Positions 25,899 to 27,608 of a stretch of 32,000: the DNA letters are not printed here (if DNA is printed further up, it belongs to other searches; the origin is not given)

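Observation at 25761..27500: Archaeal radical SAM/SPASM-RRE enzyme with an adjacent 63-codon ORF ending in CCCG: candidate undescribed RiPP cassette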

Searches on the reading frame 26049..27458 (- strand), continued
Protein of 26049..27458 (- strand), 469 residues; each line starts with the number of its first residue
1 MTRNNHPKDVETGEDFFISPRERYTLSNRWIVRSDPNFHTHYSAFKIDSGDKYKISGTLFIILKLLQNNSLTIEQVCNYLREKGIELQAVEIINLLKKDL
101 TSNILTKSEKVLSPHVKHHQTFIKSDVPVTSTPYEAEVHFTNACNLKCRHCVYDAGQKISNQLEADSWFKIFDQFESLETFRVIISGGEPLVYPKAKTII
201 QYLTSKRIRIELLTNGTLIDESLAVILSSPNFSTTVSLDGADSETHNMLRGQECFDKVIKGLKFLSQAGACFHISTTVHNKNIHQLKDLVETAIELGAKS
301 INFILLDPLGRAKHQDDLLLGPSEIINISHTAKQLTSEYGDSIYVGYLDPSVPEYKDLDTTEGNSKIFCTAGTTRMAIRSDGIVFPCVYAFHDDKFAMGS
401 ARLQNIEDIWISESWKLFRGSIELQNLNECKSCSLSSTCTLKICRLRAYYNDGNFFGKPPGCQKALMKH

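Call 18: find_related_loci(query=A2, collection=metagenome_contigs, flank=6000)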
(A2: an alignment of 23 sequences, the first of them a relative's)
Query A2 (469 aa) in metagenome_contigs; peptide patterns used: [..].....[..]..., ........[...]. (x = any residue, [..] = any of these).
169 stretches matched a pattern; 100 encode a relative of the query (tblastn E <= 1e-3); the best 80 are kept; 79 distinct loci.
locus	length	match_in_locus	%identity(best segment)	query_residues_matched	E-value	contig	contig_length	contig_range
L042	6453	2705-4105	89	1-469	0e+0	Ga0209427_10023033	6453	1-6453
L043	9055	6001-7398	88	1-468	0e+0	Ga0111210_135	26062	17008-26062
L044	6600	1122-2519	88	1-468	0e+0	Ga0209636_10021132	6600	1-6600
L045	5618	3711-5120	86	1-469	0e+0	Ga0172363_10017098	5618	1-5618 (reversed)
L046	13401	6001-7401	89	1-469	0e+0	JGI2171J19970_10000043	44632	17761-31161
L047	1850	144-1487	60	18-465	0e+0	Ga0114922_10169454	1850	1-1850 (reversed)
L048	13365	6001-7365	37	22-464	5e-106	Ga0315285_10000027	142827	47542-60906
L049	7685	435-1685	34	24-463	2e-78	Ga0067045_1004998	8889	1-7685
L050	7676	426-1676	34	24-463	8e-77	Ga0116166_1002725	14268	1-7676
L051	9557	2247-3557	30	26-465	2e-66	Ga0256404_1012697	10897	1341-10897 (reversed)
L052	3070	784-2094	30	26-465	6e-67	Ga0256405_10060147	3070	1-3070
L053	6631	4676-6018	41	23-469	3e-65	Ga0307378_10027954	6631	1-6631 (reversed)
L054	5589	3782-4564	40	204-463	9e-54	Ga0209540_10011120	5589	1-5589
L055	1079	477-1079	32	23-239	9e-36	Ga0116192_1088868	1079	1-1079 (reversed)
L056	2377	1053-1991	28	135-462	5e-33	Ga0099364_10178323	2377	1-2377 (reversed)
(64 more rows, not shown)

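Call 23: find_encoding_contigs(protein=P0001, flank=8000, max_places=2)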
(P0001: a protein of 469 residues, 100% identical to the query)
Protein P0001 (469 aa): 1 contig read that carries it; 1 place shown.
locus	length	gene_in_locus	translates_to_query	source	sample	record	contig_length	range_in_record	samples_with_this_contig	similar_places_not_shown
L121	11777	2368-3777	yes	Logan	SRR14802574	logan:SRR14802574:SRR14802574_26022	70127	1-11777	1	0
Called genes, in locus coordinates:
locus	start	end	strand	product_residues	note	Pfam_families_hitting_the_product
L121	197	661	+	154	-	-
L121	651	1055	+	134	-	-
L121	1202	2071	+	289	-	PF01040:UbiA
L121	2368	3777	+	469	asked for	PF04055:Radical_SAM, PF13186:SPASM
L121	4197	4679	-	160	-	PF03073:TspO_MBR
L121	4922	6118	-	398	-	PF00089:Trypsin, PF13365:Trypsin_2, PF13180:PDZ_2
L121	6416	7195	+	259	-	PF00891:Methyltransf_2, PF01209:Ubie_methyltran, PF13489:Methyltransf_23, PF05175:MTS, PF13847:Methyltransf_31, PF08241:Methyltransf_11, PF08242:Methyltransf_12, PF13649:Methyltransf_25, +3 more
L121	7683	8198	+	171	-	PF00005:ABC_tran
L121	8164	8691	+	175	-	PF13732:DrrA1-3_C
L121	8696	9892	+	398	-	PF12679:ABC2_membrane_2, PF12698:ABC2_membrane_3, PF01061:ABC2_membrane, PF03379:CcmB (weak)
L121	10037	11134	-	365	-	PF20565:DUF6775, PF22529:DUF7001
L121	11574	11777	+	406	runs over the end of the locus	PF01676:Metalloenzyme, PF10143:PhosphMutase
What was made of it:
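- On PQQ biosynthesis: No pqq genes lie nearby (call 23).
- The gene caller for the identical contig did not call the ORF (call 23). No protease or exporter is linked to the cassette in the Hadesarchaea loci (call 23). The gene caller did not call the ORF on the identical contig (call 23).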

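Call 24: find_encoding_contigs(protein=P0009, flank=8000, max_places=2)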
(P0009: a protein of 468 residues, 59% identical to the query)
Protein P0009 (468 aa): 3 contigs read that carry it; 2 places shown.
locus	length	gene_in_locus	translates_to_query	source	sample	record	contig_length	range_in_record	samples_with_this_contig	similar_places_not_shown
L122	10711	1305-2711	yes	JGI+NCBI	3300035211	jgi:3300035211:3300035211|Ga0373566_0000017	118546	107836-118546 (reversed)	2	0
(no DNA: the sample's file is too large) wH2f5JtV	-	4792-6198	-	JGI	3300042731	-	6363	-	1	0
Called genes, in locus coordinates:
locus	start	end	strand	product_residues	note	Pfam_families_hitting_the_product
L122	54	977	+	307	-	PF05139:Erythro_esteras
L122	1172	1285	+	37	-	-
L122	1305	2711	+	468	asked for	PF04055:Radical_SAM, PF13186:SPASM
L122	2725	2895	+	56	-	-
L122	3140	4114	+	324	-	PF12146:Hydrolase_4, PF00561:Abhydrolase_1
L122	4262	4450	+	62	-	-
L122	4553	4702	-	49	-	-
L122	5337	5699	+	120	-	PF05973:Gp49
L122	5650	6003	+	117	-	-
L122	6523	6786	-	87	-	-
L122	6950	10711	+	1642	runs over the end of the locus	PF00005:ABC_tran (faint), PF01443:Viral_helicase1 (faint), PF02463:SMC_N (faint), PF02492:cobW (faint), PF03193:RsgA_GTPase (faint), PF17760:UvrA_inter (weak), PF17755:UvrA_DNA-bind (weak), PF13304:AAA_21 (weak), +14 more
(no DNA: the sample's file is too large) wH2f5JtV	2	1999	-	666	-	?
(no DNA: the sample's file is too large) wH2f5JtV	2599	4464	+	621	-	PF05139:Erythro_esteras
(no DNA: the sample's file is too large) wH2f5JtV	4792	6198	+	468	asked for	PF04055:Radical_SAM, PF13186:SPASM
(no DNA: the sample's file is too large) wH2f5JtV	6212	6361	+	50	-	?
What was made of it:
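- The Hadesarchaea, WOR-3 and Aminicenantes loci lack a linked exporter or a leader-cleavage motif (calls 23, 24).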

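Call 25: find_encoding_contigs(protein=P0010, flank=8000, max_places=2)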
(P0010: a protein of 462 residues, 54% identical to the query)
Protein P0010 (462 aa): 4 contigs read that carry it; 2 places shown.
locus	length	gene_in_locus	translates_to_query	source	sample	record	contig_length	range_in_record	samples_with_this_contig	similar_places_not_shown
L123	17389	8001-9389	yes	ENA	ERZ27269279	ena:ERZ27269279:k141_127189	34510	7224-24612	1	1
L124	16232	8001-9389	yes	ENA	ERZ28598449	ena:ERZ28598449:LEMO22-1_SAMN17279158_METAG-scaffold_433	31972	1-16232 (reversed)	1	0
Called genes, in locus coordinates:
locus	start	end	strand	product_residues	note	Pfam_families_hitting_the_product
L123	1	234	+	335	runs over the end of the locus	PF04326:SLFN_AlbA_2, PF13676:TIR_2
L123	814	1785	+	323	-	-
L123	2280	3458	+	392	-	-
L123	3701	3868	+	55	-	-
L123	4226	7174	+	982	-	PF13086:AAA_11 (weak), PF13245:AAA_19 (faint), PF13604:AAA_30 (weak), PF13087:AAA_12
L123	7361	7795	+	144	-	PF14106:DUF4279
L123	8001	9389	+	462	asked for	PF16902:FokI_D3 (faint), PF04055:Radical_SAM, PF13186:SPASM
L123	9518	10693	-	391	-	PF01548:DEDD_Tnp_IS110, PF02371:Transposase_20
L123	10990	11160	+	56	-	-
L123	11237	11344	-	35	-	-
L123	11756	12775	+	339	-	-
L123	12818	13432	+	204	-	-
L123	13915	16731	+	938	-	PF22352:K319L-like_PKD, PF13385:Laminin_G_3, PF00404:Dockerin_1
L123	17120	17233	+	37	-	-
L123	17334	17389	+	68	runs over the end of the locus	-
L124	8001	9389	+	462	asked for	PF16902:FokI_D3 (faint), PF04055:Radical_SAM, PF13186:SPASM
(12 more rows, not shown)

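Call 26: find_encoding_contigs(protein=P0023, flank=6000, max_places=1)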
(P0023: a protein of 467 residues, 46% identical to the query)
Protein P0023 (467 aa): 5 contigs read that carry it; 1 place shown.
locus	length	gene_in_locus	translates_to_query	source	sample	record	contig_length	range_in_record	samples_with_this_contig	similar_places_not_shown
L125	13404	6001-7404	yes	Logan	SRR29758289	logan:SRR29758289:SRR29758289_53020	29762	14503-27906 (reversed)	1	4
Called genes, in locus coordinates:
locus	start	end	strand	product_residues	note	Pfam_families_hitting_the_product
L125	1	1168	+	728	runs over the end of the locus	PF13188:PAS_8 (faint), PF00989:PAS, PF08448:PAS_4, PF13426:PAS_9, PF02518:HATPase_c, PF00072:Response_reg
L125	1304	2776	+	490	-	PF03323:GerA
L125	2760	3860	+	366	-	PF03845:Spore_permease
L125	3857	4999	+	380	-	PF25198:Spore_GerAC_N, PF05504:Spore_GerAC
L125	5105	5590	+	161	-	-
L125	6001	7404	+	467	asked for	PF04055:Radical_SAM, PF13186:SPASM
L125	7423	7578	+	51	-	-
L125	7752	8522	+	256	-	-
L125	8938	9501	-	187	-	-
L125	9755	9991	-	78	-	-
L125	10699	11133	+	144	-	PF02566:OsmC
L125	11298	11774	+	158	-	-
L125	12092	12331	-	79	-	-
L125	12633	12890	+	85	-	-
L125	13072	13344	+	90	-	-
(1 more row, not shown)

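Call 27: find_encoding_contigs(protein=P0028, flank=6000, max_places=1)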
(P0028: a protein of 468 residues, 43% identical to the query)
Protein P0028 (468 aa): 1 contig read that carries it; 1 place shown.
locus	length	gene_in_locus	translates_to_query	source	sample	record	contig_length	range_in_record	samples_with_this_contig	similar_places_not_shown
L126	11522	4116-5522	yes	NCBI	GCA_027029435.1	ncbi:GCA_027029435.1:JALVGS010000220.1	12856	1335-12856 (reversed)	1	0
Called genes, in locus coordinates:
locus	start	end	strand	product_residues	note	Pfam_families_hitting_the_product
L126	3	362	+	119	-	?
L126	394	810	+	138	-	-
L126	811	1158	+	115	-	PF06103:DUF948 (weak)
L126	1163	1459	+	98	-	PF12732:YtxH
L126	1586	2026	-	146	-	-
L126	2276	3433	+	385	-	-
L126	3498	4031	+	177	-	PF07998:Peptidase_M54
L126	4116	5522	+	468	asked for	PF04055:Radical_SAM, PF13186:SPASM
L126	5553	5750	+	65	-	-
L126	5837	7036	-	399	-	PF00753:Lactamase_B, PF19583:ODP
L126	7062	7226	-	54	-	PF00301:Rubredoxin, PF21349:RUBY_RBDX (faint)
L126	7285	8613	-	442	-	PF03063:Prismane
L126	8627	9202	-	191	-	PF22381:Staph_reg_Sar_Rot, PF12802:MarR_2 (faint), PF01047:MarR (weak)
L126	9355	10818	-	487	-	PF02347:GDC-P (weak), PF00155:Aminotran_1_2 (weak), PF01212:Beta_elim_lyase (weak), PF00266:Aminotran_5, PF21478:GcvP2_C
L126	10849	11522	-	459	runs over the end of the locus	PF02347:GDC-P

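Call 28: find_encoding_contigs(protein=P0039, flank=6000, max_places=1)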
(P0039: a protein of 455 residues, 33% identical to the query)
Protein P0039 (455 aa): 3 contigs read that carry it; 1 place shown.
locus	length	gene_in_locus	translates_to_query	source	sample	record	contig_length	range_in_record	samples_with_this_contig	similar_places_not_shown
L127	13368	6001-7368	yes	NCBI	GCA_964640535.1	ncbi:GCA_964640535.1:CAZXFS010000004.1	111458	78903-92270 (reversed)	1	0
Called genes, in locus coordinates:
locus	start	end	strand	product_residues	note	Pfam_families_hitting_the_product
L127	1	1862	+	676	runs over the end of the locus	PF06480:FtsH_ext, PF06068:TIP49 (faint), PF00004:AAA, PF17862:AAA_lid_3, PF01434:Peptidase_M41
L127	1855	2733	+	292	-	PF01148:CTP_transf_1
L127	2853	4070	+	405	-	-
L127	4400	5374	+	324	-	PF13371:TPR_9 (faint), PF07719:TPR_2 (faint), PF13424:TPR_12 (faint), PF13432:TPR_16 (weak), PF00515:TPR_1 (faint), PF12895:ANAPC3 (faint), PF13181:TPR_8 (faint), PF13432:TPR_16 (weak), +3 more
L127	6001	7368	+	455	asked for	PF04055:Radical_SAM, PF13353:Fer4_12, PF13186:SPASM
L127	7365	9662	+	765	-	PF13620:CarboxypepD_reg, PF13715:CarbopepD_reg_2, PF14905:OMP_b-brl_3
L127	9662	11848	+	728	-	PF03412:Peptidase_C39, PF00664:ABC_membrane, PF02463:SMC_N (faint), PF00005:ABC_tran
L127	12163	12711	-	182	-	PF00293:NUDIX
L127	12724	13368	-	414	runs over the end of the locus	PF02547:Queuosine_synth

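Call 29: find_encoding_contigs(protein=P0044, flank=6000, max_places=1)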
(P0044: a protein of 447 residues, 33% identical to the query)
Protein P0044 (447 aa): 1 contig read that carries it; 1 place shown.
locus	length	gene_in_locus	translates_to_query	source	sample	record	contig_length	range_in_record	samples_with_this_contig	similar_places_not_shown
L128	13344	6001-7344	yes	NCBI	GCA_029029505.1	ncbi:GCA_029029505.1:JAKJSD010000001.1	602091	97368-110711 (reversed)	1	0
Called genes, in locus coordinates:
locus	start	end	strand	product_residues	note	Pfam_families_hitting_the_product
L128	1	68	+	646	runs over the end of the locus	PF00005:ABC_tran, PF03193:RsgA_GTPase (faint), PF13555:AAA_29 (faint), PF13304:AAA_21 (faint), PF12848:ABC_tran_Xtn, PF00005:ABC_tran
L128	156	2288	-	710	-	PF01138:RNase_PH, PF03725:RNase_PH_C, PF03726:PNPase, PF01138:RNase_PH, PF00013:KH_1, PF00575:S1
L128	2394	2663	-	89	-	PF00312:Ribosomal_S15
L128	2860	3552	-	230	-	PF00072:Response_reg, PF00486:Trans_reg_C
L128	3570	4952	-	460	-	PF02518:HATPase_c, PF13589:HATPase_c_3 (faint)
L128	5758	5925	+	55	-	-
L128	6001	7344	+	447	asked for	PF04055:Radical_SAM, PF13353:Fer4_12 (weak), PF13186:SPASM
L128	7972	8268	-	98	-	-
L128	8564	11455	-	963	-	PF02347:GDC-P, PF00266:Aminotran_5 (faint), PF02347:GDC-P, PF21478:GcvP2_C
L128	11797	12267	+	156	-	PF08534:Redoxin, PF00578:AhpC-TSA, PF13911:AhpC-TSA_2 (weak)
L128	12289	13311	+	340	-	PF00154:RecA_N, PF06745:ATPase (faint), PF08423:Rad51, PF13481:AAA_25 (faint), PF21096:RecA_C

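Call 34: search_solved_structures(query=A1, max_evalue=0.001)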
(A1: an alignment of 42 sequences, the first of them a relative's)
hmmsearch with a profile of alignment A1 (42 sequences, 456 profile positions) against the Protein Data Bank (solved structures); distinct sequences matched with E-value up to 0.001: 34.
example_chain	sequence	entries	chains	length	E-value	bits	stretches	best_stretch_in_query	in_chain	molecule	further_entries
6efn_A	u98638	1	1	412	5.3e-40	140.7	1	64-375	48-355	Sporulation killing factor maturation protein SkfB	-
5v1q_A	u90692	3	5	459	2.8e-30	108.7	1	34-425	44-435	Radical SAM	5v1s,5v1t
6c8v_A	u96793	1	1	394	1.6e-28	102.9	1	109-450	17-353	Coenzyme PQQ synthesis protein E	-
4k37_A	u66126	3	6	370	2.4e-27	99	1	128-431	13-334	Anaerobic sulfatase-maturating enzyme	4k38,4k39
4k36_A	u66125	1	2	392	2.9e-27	98.7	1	128-431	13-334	Anaerobic sulfatase-maturating enzyme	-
5wgg_A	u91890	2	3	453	9.6e-27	97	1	27-426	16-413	Radical SAM domain protein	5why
7vob_C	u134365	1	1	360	8.3e-18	67.6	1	126-288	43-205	Cytosylglucuronate decarboxylase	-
7voc_C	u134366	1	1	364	8.5e-18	67.5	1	126-288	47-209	Cytosylglucuronate decarboxylase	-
8vpo_A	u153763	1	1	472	4e-17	65.3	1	26-291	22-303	Radical SAM core domain-containing protein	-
9dfu_A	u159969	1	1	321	1.1e-16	63.8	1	116-277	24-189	Radical SAM core domain-containing protein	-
7n7i_A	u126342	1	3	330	1.4e-15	60.2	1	100-276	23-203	Viperin-like enzyme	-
9dfw_A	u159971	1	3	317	4.8e-15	58.5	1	116-292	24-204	Radical SAM core domain-containing protein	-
9dfn_A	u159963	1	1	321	5.5e-15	58.3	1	117-277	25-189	Radical SAM core domain-containing protein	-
6b4c_A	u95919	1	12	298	6e-15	58.1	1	114-276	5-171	Viperin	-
9dgw_A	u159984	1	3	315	9.4e-15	57.5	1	116-276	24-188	Radical SAM core domain-containing protein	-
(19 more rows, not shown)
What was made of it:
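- Its alignments to SuiB and CteB start at profile positions 34 and 27, inside the N-terminal region (call 34).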

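Call 36: search_protein_families(library=pfam, proteins=[P0047, P0050, P0054, P0060, P0067, P0070, P0073, P0074, P0078, P0083], max_evalue=0.01)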
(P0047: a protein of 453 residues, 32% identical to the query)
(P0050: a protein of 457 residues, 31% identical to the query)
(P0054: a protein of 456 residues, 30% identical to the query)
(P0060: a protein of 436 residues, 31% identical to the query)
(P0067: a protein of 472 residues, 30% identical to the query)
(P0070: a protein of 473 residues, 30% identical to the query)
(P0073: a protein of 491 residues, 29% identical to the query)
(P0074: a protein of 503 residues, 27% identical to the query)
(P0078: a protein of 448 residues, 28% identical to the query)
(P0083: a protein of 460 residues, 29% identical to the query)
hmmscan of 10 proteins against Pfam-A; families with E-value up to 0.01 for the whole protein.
P0047 (453 aa): 4 families
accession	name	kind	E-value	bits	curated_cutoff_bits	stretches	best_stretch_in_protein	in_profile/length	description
PF04055.27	Radical_SAM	-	7.3e-30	104.8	29.5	1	113-265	2-163/166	Radical SAM superfamily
PF13186.11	SPASM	-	3.5e-11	43.7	21.5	1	338-402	1-67/67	Iron-sulfur cluster-binding domain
PF05402.18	PqqD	-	1.6e-08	35.2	23.4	1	26-89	3-67/67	Coenzyme PQQ synthesis protein D (PqqD)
PF13353.11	Fer4_12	-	5.9e-07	30.3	22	1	115-230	12-134/137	4Fe-4S single cluster domain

P0050 (457 aa): 4 families
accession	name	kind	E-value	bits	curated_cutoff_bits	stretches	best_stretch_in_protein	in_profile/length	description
PF04055.27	Radical_SAM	-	4.4e-32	112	29.5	1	116-270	2-166/166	Radical SAM superfamily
PF05402.18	PqqD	-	1.7e-10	41.5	23.4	1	27-90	2-65/67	Coenzyme PQQ synthesis protein D (PqqD)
PF13186.11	SPASM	-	5.7e-09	36.6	21.5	1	339-402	1-66/67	Iron-sulfur cluster-binding domain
PF13353.11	Fer4_12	-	1.2e-06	29.3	22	1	119-229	13-131/137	4Fe-4S single cluster domain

P0054 (456 aa): 4 families
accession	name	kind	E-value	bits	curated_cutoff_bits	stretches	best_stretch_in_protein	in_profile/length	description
PF04055.27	Radical_SAM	-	4.7e-30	105.4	29.5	1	118-274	1-166/166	Radical SAM superfamily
PF13186.11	SPASM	-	3.9e-13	49.9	21.5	1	344-408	1-67/67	Iron-sulfur cluster-binding domain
PF05402.18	PqqD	-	1.8e-09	38.2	23.4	1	30-95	2-67/67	Coenzyme PQQ synthesis protein D (PqqD)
PF13353.11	Fer4_12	-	6.6e-08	33.4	22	1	122-230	13-128/137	4Fe-4S single cluster domain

P0060 (436 aa): 4 families
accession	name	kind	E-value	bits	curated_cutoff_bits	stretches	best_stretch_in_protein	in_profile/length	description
PF04055.27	Radical_SAM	-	2.4e-29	103.1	29.5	1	118-273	2-166/166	Radical SAM superfamily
PF13186.11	SPASM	-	2.3e-15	57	21.5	1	336-400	1-67/67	Iron-sulfur cluster-binding domain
PF13353.11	Fer4_12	-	8.2e-09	36.3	22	1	121-221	13-117/137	4Fe-4S single cluster domain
PF05402.18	PqqD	-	7.2e-06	26.7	23.4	1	37-90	13-67/67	Coenzyme PQQ synthesis protein D (PqqD)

P0067 (472 aa): 5 families
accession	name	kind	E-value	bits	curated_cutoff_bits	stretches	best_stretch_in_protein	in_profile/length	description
PF04055.27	Radical_SAM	-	1.6e-30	106.9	29.5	1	129-283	2-164/166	Radical SAM superfamily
PF13186.11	SPASM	-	1.3e-12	48.2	21.5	1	362-430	1-67/67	Iron-sulfur cluster-binding domain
PF13353.11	Fer4_12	-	9.9e-10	39.3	22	1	133-231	14-116/137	4Fe-4S single cluster domain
PF05402.18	PqqD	-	2e-09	38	23.4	1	41-93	14-65/67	Coenzyme PQQ synthesis protein D (PqqD)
PF21782.3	PKMT_2nd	-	0.0099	16.7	27.8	0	41-69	29-57/98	PKMT, C-terminal winged helix domain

P0070 (473 aa): 5 families
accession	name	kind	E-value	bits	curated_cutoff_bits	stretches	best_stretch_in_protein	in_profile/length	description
PF04055.27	Radical_SAM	-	3.3e-25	89.6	29.5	1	136-279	3-153/166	Radical SAM superfamily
PF05402.18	PqqD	-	1.9e-10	41.3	23.4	1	29-96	2-67/67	Coenzyme PQQ synthesis protein D (PqqD)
PF13353.11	Fer4_12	-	8.1e-09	36.3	22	1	138-251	13-133/137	4Fe-4S single cluster domain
PF13186.11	SPASM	-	5.3e-06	27.1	21.5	1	365-437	1-67/67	Iron-sulfur cluster-binding domain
PF10826.14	DUF2551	-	0.006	17.2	23.4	0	48-98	15-62/83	Protein of unknown function (DUF2551)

P0073 (491 aa): 4 families
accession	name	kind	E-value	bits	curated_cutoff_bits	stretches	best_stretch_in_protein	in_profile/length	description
PF04055.27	Radical_SAM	-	5.4e-26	92.2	29.5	1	151-307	1-165/166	Radical SAM superfamily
PF13186.11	SPASM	-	3.5e-09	37.2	21.5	1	380-445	1-67/67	Iron-sulfur cluster-binding domain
PF13353.11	Fer4_12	-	2.6e-06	28.2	22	1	155-255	13-116/137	4Fe-4S single cluster domain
PF05402.18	PqqD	-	4.6e-05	24.1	23.4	1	58-122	3-67/67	Coenzyme PQQ synthesis protein D (PqqD)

P0074 (503 aa): 5 families
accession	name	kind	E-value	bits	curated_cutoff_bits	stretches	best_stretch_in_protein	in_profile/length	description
PF04055.27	Radical_SAM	-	4.9e-31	108.6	29.5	1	134-288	2-165/166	Radical SAM superfamily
PF13186.11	SPASM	-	1.1e-07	32.4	21.5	1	366-430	1-66/67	Iron-sulfur cluster-binding domain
PF13353.11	Fer4_12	-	1.2e-07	32.5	22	1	137-226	13-106/137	4Fe-4S single cluster domain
PF05402.18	PqqD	-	1.8e-07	31.8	23.4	1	57-101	15-59/67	Coenzyme PQQ synthesis protein D (PqqD)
PF00702.32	Hydrolase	-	0.0055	17.6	26.4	1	155-225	69-137/191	haloacid dehalogenase-like hydrolase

P0078 (448 aa): 4 families
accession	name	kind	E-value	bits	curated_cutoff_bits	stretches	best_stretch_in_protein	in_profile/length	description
PF04055.27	Radical_SAM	-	2.1e-27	96.7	29.5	1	108-259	3-163/166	Radical SAM superfamily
PF13186.11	SPASM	-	1.5e-09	38.4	21.5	1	341-403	5-67/67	Iron-sulfur cluster-binding domain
PF05402.18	PqqD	-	1.6e-09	38.4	23.4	1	22-87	2-67/67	Coenzyme PQQ synthesis protein D (PqqD)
PF13353.11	Fer4_12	-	9.6e-08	32.9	22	1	107-219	10-131/137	4Fe-4S single cluster domain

P0083 (460 aa): 4 families
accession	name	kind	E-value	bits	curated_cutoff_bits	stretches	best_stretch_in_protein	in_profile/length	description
PF04055.27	Radical_SAM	-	3.2e-30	105.9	29.5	1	120-275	1-164/166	Radical SAM superfamily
PF13186.11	SPASM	-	5.2e-12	46.3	21.5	1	349-414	1-67/67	Iron-sulfur cluster-binding domain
PF05402.18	PqqD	-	1.1e-05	26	23.4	1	27-91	3-67/67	Coenzyme PQQ synthesis protein D (PqqD)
PF13353.11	Fer4_12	-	4.2e-05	24.3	22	1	124-223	13-115/137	4Fe-4S single cluster domain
